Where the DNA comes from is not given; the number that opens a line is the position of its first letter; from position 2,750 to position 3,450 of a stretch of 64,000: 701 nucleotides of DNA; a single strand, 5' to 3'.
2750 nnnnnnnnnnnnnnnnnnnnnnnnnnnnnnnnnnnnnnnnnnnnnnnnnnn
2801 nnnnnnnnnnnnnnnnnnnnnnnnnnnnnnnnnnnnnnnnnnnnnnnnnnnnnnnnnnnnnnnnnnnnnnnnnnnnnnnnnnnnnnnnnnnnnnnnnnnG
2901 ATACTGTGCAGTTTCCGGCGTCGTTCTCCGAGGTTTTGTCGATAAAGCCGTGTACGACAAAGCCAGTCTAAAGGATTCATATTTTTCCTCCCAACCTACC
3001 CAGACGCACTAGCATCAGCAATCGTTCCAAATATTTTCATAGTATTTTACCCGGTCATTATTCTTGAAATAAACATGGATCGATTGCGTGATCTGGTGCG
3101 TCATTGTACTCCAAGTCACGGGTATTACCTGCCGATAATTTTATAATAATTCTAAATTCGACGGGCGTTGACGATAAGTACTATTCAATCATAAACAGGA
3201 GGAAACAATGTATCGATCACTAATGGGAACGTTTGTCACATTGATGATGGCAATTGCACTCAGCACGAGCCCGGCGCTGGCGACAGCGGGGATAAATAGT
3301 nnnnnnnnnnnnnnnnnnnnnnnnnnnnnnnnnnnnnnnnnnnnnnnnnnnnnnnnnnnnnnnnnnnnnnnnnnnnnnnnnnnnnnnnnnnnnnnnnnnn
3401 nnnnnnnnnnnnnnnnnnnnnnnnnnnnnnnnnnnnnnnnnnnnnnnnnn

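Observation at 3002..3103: Mirror-image pair of near-identical ECF-type promoters in the divergent intergenic region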

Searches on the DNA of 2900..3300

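Call 62: search_rna_families(source=window, start=2900, end=3300, threshold=evalue, max_evalue=1)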
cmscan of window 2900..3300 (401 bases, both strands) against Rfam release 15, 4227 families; matches with E-value up to 1: 0.
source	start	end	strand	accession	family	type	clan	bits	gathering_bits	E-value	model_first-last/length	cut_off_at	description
